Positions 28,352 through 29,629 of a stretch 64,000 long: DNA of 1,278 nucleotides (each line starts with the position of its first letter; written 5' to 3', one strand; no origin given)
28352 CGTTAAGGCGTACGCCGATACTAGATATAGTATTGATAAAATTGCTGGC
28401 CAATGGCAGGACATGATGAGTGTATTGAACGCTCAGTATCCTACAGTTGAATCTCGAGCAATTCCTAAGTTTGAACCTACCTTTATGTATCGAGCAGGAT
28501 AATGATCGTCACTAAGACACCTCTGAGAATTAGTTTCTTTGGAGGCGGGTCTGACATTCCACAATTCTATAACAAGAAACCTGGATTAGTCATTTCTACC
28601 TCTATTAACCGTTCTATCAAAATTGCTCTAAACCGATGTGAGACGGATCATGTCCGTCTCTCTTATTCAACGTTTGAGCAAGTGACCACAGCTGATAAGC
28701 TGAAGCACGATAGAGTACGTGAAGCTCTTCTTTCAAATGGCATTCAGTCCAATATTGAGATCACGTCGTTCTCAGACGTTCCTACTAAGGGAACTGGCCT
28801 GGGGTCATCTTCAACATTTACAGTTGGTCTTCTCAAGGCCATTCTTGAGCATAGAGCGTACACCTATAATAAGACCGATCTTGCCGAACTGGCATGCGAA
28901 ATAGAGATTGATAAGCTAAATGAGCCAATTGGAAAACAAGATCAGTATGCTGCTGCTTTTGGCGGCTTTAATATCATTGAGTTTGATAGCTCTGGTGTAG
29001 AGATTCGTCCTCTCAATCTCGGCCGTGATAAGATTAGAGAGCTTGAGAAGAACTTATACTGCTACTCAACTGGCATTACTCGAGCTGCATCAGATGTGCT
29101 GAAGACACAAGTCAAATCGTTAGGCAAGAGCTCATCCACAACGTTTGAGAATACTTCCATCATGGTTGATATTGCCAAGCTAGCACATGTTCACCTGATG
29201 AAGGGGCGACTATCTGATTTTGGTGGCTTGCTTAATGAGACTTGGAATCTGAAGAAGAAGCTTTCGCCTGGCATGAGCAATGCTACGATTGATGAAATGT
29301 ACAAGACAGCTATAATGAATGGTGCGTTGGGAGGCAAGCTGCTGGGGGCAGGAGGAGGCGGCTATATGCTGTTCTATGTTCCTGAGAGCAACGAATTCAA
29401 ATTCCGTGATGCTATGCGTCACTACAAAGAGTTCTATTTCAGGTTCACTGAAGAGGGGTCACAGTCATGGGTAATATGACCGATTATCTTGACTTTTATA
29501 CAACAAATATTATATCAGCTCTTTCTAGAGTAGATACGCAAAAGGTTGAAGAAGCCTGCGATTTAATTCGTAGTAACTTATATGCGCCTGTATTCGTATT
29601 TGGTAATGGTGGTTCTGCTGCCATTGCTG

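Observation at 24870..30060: Phage-encoded heptose nucleotide-sugar biosynthesis, tailoring and transfer cassette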

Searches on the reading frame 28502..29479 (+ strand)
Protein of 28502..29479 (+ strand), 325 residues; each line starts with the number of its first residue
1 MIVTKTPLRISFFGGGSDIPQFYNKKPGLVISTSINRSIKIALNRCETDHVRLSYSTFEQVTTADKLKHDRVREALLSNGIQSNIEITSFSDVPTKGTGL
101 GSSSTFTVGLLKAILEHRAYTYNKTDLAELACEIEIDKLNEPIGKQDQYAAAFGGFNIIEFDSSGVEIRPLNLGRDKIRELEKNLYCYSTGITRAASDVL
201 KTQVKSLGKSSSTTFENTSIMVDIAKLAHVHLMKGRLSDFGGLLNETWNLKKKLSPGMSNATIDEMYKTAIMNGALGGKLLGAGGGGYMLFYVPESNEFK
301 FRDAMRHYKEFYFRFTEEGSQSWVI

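Call 3: search_protein_families(library=pfam, proteins=[window:28502-29479:+], max_evalue=0.01)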
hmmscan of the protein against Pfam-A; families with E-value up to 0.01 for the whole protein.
window:28502-29479:+ (325 aa): 2 families
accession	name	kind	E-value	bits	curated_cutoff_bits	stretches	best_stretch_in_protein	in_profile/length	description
PF00288.32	GHMP_kinases_N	-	4.5e-13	49.7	22.3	1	77-155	15-87/87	GHMP kinases N terminal domain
PF08544.19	GHMP_kinases_C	-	1.1e-05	26.2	21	1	232-306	5-80/85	GHMP kinases C terminal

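Call 4: search_protein_families(library=ncbifam, proteins=[window:28502-29479:+], max_evalue=0.01)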
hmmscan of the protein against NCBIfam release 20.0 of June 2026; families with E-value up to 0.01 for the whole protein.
window:28502-29479:+ (325 aa): 10 families
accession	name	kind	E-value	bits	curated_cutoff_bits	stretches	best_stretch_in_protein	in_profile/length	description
NF049969.1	GlMnHpPKinHddA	equivalog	5.6e-53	180.6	600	1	2-325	3-338/338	D-glycero-D-manno-heptose 7-phosphate kinase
NF009948.0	PRK13412.1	equivalog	3.7e-27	94.4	721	1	82-291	724-933/974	bifunctional fucokinase/fucose-1-phosphate guanylyltransferase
TIGR00549.1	mevalon_kin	equivalog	2.2e-20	73.3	163.05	1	49-291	45-275/276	mevalonate kinase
NF003036.0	PRK03926.1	equivalog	5.9e-15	55.1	403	1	3-299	3-273/302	mevalonate kinase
NF003006.0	PRK03817.1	equivalog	6.1e-12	45.2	443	1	5-309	5-330/352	galactokinase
NF001816.0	PRK00555.1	equivalog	4.7e-08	32.4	509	1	88-157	95-163/363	galactokinase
NF003705.0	PRK05322.1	equivalog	4.3e-06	25.7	385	1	80-308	108-365/388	galactokinase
TIGR00131.1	gal_kin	equivalog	6.7e-06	25.3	226.65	1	230-317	286-371/388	galactokinase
TIGR01920.1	Shik_kin_archae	equivalog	4.3e-05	23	126.85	1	46-135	30-119/266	shikimate kinase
TIGR00191.1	thrB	equivalog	5.4e-05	22.2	168.25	1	75-158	70-146/304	homoserine kinase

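Call 6: search_protein_families(library=phrogs, proteins=[window:28502-29479:+], max_evalue=0.001)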
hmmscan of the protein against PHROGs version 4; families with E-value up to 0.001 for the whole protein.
window:28502-29479:+ (325 aa): 1 family
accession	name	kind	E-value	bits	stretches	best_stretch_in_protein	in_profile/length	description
phrog_34407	-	unknown function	3.7e-64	218.3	1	2-323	4-343/348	-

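Call 7: search_dna_similar(query=window:28502-29479:+, collection=phages, mode=protein, max_rows=40)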
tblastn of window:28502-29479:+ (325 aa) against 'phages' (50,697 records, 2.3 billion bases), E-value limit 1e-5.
Records with a match: 12; places in all: 13; records where one place covers at least 80% of the query: 12.
Best place of each record, by identity: <60% 12.
By first word of the organism name: Bacteriophage 5; Synechococcus 3; Caulobacter 2; Marine 1; uncultured 1.
By host as written in the record: - 7; Caulobacter crescentus CB15 2; Synechococcus str. WH8109 2; Synechococcus sp. MIT S9220 1.
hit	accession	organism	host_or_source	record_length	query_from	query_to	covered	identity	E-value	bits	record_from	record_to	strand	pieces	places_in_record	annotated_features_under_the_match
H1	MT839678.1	Bacteriophage sp.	human fecal samples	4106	1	321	99%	39.3%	9e-47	174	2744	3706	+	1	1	record has no annotation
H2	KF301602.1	Caulobacter phage Cr30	Caulobacter crescentus CB15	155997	3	321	98%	37.0%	2e-37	147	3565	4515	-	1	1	D,D-heptose 7-phosphate kinase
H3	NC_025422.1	Caulobacter phage Cr30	Caulobacter crescentus CB15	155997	3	321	98%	37.0%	2e-37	147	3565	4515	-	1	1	D,D-heptose 7-phosphate kinase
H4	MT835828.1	Bacteriophage sp.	human fecal samples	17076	1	321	99%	35.8%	6e-42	160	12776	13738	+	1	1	record has no annotation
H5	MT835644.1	Bacteriophage sp.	human fecal samples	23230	1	321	99%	35.5%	2e-47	176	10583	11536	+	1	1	record has no annotation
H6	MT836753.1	Bacteriophage sp.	human fecal samples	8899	22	321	92%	35.6%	6e-34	137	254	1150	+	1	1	record has no annotation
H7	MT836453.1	Bacteriophage sp.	human fecal samples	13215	1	325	100%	32.2%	2e-35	141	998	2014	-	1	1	record has no annotation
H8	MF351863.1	Synechococcus phage Bellamy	Synechococcus str. WH8109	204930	2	323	99%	30.3%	1e-24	110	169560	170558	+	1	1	215: kinase | 216: hypothetical protein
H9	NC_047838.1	Synechococcus phage Bellamy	Synechococcus str. WH8109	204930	2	323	99%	30.3%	1e-24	110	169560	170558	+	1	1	215: kinase | 216: cysteine dioxygenase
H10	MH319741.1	Marine virus AG-345-E15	single cell amplified by WGA-X; seawater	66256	2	323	99%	29.0%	2e-26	115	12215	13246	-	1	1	record has no annotation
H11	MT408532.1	Synechococcus phage SynMITS9220M01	Synechococcus sp. MIT S9220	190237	2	323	99%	28.6%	1e-23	107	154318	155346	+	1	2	kinase | putative nucleotidyltransferase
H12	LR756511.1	uncultured phage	metagenomic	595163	6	266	80%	27.5%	3e-12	73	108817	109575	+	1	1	record has no annotation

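Call 10: get_annotated_region(hit=H5, flank=12000)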
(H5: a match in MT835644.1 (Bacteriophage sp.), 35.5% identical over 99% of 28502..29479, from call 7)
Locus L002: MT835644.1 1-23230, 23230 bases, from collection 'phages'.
description: UNVERIFIED: Bacteriophage sp. clone scaffold_359 genomic sequence.
organism: Bacteriophage sp. (NCBI taxid 38018)
taxonomy: Viruses
host: -; source: human fecal samples; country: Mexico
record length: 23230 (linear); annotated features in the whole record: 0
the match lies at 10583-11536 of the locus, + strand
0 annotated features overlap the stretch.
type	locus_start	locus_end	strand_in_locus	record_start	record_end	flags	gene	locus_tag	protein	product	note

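Call 18: find_encoding_contigs(protein=window:28502-29479:+, flank=10000, max_places=6)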
Protein window:28502-29479:+ (325 aa): 3 contigs read that carry it; 2 places shown.
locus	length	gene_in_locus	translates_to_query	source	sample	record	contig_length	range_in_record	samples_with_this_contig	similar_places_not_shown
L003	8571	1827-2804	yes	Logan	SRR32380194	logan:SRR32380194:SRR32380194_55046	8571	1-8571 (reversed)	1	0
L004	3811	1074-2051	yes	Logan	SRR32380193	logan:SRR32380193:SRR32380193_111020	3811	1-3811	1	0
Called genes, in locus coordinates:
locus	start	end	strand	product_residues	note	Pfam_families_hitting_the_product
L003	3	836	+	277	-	?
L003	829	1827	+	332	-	PF00534:Glycos_transf_1, PF13692:Glyco_trans_1_4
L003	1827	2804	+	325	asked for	PF00288:GHMP_kinases_N, PF08544:GHMP_kinases_C (faint)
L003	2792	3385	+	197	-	PF13580:SIS_2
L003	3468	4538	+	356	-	-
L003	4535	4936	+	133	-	-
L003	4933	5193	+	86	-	-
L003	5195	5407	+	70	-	-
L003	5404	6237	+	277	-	PF02739:5_3_exonuc_N, PF09293:RNaseH_C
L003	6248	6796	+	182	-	PF20025:DUF6433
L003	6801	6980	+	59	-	-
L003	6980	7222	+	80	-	-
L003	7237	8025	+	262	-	PF02562:PhoH, PF13245:AAA_19 (weak)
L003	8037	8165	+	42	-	-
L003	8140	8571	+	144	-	?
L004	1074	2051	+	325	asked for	PF00288:GHMP_kinases_N, PF08544:GHMP_kinases_C (faint)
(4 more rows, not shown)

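Call 19: find_related_loci(query=window:28502-29476:+, collection=viral_contigs, flank=10000)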
Query window:28502-29476:+ (325 aa) in viral_contigs; peptide patterns used: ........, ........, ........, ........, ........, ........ (x = any residue, [..] = any of these).
9 stretches matched a pattern; 6 encode a relative of the query (tblastn E <= 1e-3); 6 distinct loci.
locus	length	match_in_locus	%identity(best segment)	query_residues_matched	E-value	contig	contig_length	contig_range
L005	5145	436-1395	61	1-320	3e-121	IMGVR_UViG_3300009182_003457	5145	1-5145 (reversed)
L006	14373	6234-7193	61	1-320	1e-120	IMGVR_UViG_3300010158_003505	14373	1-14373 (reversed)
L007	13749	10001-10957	61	1-320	3e-118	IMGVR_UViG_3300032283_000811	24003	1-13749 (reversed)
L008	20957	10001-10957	61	1-320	7e-118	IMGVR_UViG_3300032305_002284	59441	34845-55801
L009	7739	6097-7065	59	1-325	8e-116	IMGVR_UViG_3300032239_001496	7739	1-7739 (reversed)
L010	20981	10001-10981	41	1-321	5e-50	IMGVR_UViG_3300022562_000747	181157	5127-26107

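Call 41: search_solved_structures(query=window:28502-29479:+, max_evalue=0.001)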
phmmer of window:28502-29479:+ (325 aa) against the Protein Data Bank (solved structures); distinct sequences matched with E-value up to 0.001: 19.
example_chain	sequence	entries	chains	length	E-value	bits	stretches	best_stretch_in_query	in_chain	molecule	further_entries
3k85_A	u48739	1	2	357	9.1e-45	156.6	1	2-325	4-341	D-glycero-D-manno-heptose 1-phosphate kinase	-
4n3o_A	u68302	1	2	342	1.1e-43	153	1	2-324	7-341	Putative D-glycero-D-manno-heptose 7-phosphate kinase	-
4usk_A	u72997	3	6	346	1.7e-39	139.3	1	3-324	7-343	PUTATIVE SUGAR KINASE | SUGAR KINASE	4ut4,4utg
4usm_A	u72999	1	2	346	2.8e-39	138.6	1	3-324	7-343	PUTATIVE SUGAR KINASE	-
9iip_A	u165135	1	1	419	1.2e-17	67.6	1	82-292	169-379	L-fucokinase/L-fucose-1-P guanylyltransferase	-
5yys_A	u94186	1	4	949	1.6e-16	63.9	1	82-292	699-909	L-fucokinase, L-fucose-1-P guanylyltransferase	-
9iit_A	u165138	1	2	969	1.7e-16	63.8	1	82-292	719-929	L-fucokinase/L-fucose-1-P guanylyltransferase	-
6mde_A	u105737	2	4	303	3.7e-10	43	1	74-295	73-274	Mevalonate kinase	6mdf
4hac_A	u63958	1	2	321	4.5e-10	42.7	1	74-292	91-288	Mevalonate kinase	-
8teb_A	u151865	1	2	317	5.4e-07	32.6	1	85-301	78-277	Mevalonate kinase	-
1s4e_A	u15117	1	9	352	8.1e-07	32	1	91-306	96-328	Galactokinase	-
1pie_A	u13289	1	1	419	9.2e-07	31.8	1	83-307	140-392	Galactokinase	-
2cz9_A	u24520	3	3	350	2.7e-06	30.3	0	96-173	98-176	Probable galactokinase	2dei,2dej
1vis_A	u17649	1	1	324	6.5e-06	29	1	85-303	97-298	Mevalonate kinase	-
1kkh_A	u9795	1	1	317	9.6e-06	28.5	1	85-300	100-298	Mevalonate Kinase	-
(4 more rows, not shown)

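Call 76: search_protein_families(library=pfam, proteins=[L010:2771-3535:+, L010:4329-4796:+, L010:4804-5364:+, L010:5437-5739:+, L010:5913-6545:+, L010:6787-7101:+, L010:7156-7524:+, L010:7612-8196:+, L010:8162-8785:+, L010:12670-13419:+], max_evalue=0.001)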
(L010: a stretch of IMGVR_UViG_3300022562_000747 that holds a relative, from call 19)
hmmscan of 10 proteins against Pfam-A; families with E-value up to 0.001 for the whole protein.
L010:2771-3535:+ (254 aa): 1 family
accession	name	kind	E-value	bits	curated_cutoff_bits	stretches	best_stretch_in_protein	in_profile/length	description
PF00557.29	Peptidase_M24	-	3.4e-45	154.8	23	1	12-244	2-208/208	Metallopeptidase family M24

L010:4329-4796:+ (155 aa): 0 families

L010:4804-5364:+ (186 aa): 0 families

L010:5437-5739:+ (100 aa): 2 families
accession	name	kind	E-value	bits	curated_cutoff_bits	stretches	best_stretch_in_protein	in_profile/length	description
PF00462.30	Glutaredoxin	-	1.2e-11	45.1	22.9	1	28-87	1-60/60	Glutaredoxin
PF13417.12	GST_N_3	-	0.00019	22.1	22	1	31-86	2-55/75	Glutathione S-transferase, N-terminal domain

L010:5913-6545:+ (210 aa): 1 family
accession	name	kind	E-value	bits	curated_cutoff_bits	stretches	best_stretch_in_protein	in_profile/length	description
PF10902.13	WYL_2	-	7.5e-16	58.6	26.7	1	128-199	2-71/74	WYL_2, Sm-like SH3 beta-barrel fold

L010:6787-7101:+ (104 aa): 0 families

L010:7156-7524:+ (122 aa): 1 family
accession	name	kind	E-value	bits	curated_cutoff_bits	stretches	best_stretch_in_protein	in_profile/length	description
PF02675.21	AdoMet_dc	-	3.4e-15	56.8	25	1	10-120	1-106/107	S-adenosylmethionine decarboxylase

L010:7612-8196:+ (194 aa): 4 families
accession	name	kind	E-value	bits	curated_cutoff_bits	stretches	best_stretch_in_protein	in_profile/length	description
PF13419.12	HAD_2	-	1.4e-09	38.8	23.8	1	49-161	76-178/178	Haloacid dehalogenase-like hydrolase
PF00702.32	Hydrolase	-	2.9e-09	38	26.4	1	47-154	93-190/191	haloacid dehalogenase-like hydrolase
PF13242.12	Hydrolase_like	-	1.5e-08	34.9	22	1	118-162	4-49/75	HAD-hyrolase-like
PF08645.17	PNK3P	-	2.2e-05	24.7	22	1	23-143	2-125/161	Polynucleotide kinase 3 phosphatase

L010:8162-8785:+ (207 aa): 2 families
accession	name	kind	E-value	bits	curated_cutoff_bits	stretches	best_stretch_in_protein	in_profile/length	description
PF13580.11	SIS_2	-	1.7e-09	38.3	27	1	17-155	2-137/138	SIS domain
PF01380.27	SIS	-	1.2e-06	28.7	25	0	112-173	50-105/131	SIS domain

L010:12670-13419:+ (249 aa): 1 family
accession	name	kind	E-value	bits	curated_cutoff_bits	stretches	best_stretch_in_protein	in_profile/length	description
PF12705.13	PDDEXK_1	-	0.00013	22.5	22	1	93-197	87-172/247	PD-(D/E)XK nuclease superfamily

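Call 79: search_protein_families(library=ncbifam, proteins=[L010:7612-8196:+, L010:8162-8785:+, L010:10001-10990:+], max_evalue=0.001)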
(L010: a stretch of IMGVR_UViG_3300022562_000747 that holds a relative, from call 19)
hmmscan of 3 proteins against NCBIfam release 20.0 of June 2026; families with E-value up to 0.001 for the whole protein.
L010:7612-8196:+ (194 aa): 13 families
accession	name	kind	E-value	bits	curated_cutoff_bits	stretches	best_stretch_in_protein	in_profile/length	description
TIGR01656.1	Histidinol-ppas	subfamily_domain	1e-22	80.6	84.15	1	22-158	1-142/149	histidinol-phosphate phosphatase domain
TIGR01662.1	HAD-SF-IIIA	subfamily_domain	4.3e-19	69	44.6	1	22-161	1-138/141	HAD-IIIA family hydrolase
NF006506.0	PRK08942.1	equivalog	9.8e-19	67.6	178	1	21-158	3-143/182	D-glycero-beta-D-manno-heptose 1,7-bisphosphate 7-phosphatase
NF005264.0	PRK06769.1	equivalog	3.7e-17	62.7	217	1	22-161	5-136/175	HAD-IIIA family hydrolase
TIGR00213.1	GmhB_yaeD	subfamily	1.1e-15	57.7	149.6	1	22-157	2-145/176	D-glycero-beta-D-manno-heptose 1,7-bisphosphate 7-phosphatase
NF050049.1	HBPPhtaseGmhB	domain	1.1e-13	51.4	250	1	21-173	3-155/171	D-glycero-alpha-D-manno-heptose-1,7-bisphosphate 7-phosphatase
NF003937.0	PRK05446.1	equivalog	2.4e-11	43.3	443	1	22-161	4-148/355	bifunctional histidinol-phosphatase/imidazoleglycerol-phosphate dehydratase HisB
TIGR01261.1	hisB_Nterm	equivalog_domain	5.8e-10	38.9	140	1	22-161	2-146/161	histidinol-phosphatase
NF009695.0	PRK13222.1-2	equivalog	1.3e-09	37.9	225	1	50-160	92-192/226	phosphoglycolate phosphatase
TIGR01664.1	DNA-3'-Pase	equivalog_domain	1.7e-07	31.3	107.65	1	19-144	11-136/167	DNA 3'-phosphatase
TIGR02253.1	CTE7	subfamily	8.9e-06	25.6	169.75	1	52-178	94-218/221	TIGR02253 family HAD-type hydrolase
TIGR01449.2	PGP_bact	equivalog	1.1e-05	25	180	1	52-161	85-184/213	phosphoglycolate phosphatase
TIGR01454.1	AHBA_synth_RP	hypoth_equivalog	0.00055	19.6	246.65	1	48-157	71-170/205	AHBA synthesis associated protein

L010:8162-8785:+ (207 aa): 6 families
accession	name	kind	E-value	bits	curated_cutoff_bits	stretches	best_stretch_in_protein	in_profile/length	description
TIGR00441.1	gmhA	equivalog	3e-14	53.3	209.45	1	45-184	5-140/154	D-sedoheptulose 7-phosphate isomerase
NF010546.0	PRK13936.1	equivalog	1.1e-13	51.4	276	1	11-185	8-176/197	phosphoheptose isomerase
NF001628.0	PRK00414.1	equivalog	1.7e-12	47.4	265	1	8-186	5-175/192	D-sedoheptulose 7-phosphate isomerase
NF010547.0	PRK13938.1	equivalog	3e-12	46.6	320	1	50-179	44-171/196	D-sedoheptulose 7-phosphate isomerase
NF008138.0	PRK10886.1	equivalog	1.2e-06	28.3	352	1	53-159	43-147/196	DnaA initiator-associating protein DiaA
TIGR03127.2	RuMP_HxlB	equivalog_domain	0.00084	19.3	160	0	98-176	55-127/178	6-phospho-3-hexuloisomerase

L010:10001-10990:+ (329 aa): 7 families
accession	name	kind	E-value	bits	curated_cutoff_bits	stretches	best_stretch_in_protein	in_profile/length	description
NF049969.1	GlMnHpPKinHddA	equivalog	7.3e-42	144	600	1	4-315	5-324/338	D-glycero-D-manno-heptose 7-phosphate kinase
TIGR00549.1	mevalon_kin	equivalog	5.5e-15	55.6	163.05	1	55-292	52-275/276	mevalonate kinase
NF009948.0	PRK13412.1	equivalog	1.7e-12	45.9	721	1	64-295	711-935/974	bifunctional fucokinase/fucose-1-phosphate guanylyltransferase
NF003006.0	PRK03817.1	equivalog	7.1e-11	41.7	443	1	229-294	249-313/352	galactokinase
TIGR00131.1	gal_kin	equivalog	8.2e-08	31.6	226.65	1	229-297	285-352/388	galactokinase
NF003036.0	PRK03926.1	equivalog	9.4e-08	31.5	403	0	218-290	193-263/302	mevalonate kinase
NF003705.0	PRK05322.1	equivalog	6e-06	25.2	385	0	224-310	279-364/388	galactokinase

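Call 90: find_related_loci(query=window:28502-29476:+, collection=genome_contigs, flank=8000)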
Query window:28502-29476:+ (325 aa) in genome_contigs; peptide patterns used: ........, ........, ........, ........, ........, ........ (x = any residue, [..] = any of these).
72 stretches matched a pattern; 28 encode a relative of the query (tblastn E <= 1e-3); 28 distinct loci.
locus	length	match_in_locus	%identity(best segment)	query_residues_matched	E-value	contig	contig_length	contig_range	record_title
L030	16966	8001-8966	46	1-321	3e-74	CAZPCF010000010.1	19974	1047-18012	MAG TPA_asm: uncultured bacterium isolate SRP178699_co1_136 genome assembly, contig: NODE_3254_length_19974_cov_5.611476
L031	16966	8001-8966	42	1-321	8e-72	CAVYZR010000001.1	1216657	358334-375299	MAG: uncultured Acidobacteriota bacterium isolate MFD02242.bin.1.228 genome assembly, contig: contig_1063, whole genome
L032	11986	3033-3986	41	1-321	1e-70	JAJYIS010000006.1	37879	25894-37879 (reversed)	MAG: Thermoplasmata archaeon isolate DBS2-1.bin12 NODE_1806_length_37879_cov_1.284382, whole genome shotgun sequence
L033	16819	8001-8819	44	1-275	1e-68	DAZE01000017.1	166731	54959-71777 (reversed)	MAG TPA_asm: Euryarchaeota archaeon UBA558 UBA558_contig_6512, whole genome shotgun sequence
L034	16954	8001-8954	42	1-320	2e-68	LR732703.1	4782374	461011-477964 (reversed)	Burkholderiales bacterium 8X genome assembly, scaffold: VARIO8X_scaffold1, whole genome shotgun sequence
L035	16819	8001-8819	44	1-275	1e-67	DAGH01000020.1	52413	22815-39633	MAG TPA_asm: Euryarchaeota archaeon UBA182 UBA182_contig_3608, whole genome shotgun sequence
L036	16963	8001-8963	42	1-321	2e-67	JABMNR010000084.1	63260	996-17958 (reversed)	MAG: Alphaproteobacteria bacterium isolate bin.590 k141_2788209, whole genome shotgun sequence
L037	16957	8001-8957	45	1-321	3e-67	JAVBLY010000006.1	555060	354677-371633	MAG: Anaerovoracaceae bacterium isolate EPI_MAG_00036 c_000006783188, whole genome shotgun sequence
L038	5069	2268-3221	39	1-320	3e-66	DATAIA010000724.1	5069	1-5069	MAG TPA_asm: Xanthobacteraceae bacterium isolate SMAG_U6871 k141_4816293, whole genome shotgun sequence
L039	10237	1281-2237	42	1-320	6e-66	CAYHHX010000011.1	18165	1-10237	MAG TPA_asm: uncultured Candidatus Saccharibacteria bacterium isolate ERP119705_co13_61 genome assembly, contig: NODE_38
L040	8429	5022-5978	41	1-320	2e-65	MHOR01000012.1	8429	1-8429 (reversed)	MAG: Candidatus Staskawiczbacteria bacterium RIFCSPHIGHO2_02_FULL_34_10 rifcsphigho2_02_scaffold_19450, whole genome sho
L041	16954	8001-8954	41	1-320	3e-65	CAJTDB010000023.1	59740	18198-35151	Lachnospiraceae bacterium isolate B56_56_CC_H genome assembly, contig: MGBC000116.23, whole genome shotgun sequence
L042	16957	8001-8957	43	1-320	3e-65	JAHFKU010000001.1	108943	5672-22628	MAG: Candidatus Staskawiczbacteria bacterium isolate nzgw417 NODE_59_length_108944_cov_4.354116, whole genome shotgun se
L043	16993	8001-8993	41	1-325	4e-65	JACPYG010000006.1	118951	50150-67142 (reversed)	MAG: Candidatus Staskawiczbacteria bacterium isolate NC_groundwater_857_Pr1_B-0.1um_35_19 Montesol18_Bp1_scaffold_618804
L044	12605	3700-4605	46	1-304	2e-64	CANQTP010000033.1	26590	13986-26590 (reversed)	MAG: uncultured Clostridia bacterium isolate Lapin-023__bin7 genome assembly, contig: Lapin-023__NODE_2452_length_26590_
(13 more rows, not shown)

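Call 100: get_annotated_region(hit=H11, flank=7000)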
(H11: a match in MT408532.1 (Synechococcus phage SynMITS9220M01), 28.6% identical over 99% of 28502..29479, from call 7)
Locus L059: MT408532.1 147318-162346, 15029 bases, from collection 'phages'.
description: Synechococcus phage SynMITS9220M01, complete genome.
organism: Synechococcus phage SynMITS9220M01 (NCBI taxid 2736186)
taxonomy: Viruses; Duplodnaviria; Heunggongvirae; Uroviricota; Caudoviricetes; Kyanoviridae
host: Synechococcus sp. MIT S9220; source: seawater; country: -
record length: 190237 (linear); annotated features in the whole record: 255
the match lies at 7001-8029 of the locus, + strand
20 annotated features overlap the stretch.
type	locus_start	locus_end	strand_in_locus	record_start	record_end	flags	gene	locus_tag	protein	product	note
CDS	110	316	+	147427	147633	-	-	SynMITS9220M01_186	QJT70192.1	hypothetical protein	-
CDS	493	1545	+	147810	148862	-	-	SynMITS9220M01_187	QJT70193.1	NAD-dependent epimerase/dehydratase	-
CDS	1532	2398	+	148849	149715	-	-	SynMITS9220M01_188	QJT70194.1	glycosyltransferase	-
CDS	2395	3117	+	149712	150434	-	-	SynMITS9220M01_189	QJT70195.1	glycosyltransferase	-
CDS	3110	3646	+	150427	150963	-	-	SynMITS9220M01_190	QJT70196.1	phosphatase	-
CDS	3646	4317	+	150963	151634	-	-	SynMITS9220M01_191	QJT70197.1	hypothetical protein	-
CDS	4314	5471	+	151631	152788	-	-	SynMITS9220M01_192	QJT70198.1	phosphatase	-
CDS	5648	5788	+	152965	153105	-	-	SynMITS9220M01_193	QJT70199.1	hypothetical protein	-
CDS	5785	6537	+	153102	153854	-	-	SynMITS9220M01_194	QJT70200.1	capsular polysaccharide biosynthesis protein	-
CDS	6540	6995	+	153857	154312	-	-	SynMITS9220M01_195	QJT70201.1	hypothetical protein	-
CDS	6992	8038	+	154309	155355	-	-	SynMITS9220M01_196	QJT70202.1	kinase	-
CDS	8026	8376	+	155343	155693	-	-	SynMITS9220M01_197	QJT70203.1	putative nucleotidyltransferase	-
CDS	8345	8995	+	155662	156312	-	-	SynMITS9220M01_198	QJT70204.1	nucleotidyltransferase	-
CDS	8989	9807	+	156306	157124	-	-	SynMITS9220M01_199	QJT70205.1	NAD-dependent epimerase/dehydratase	-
CDS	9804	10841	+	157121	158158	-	-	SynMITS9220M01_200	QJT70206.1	NAD-dependent epimerase/dehydratase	-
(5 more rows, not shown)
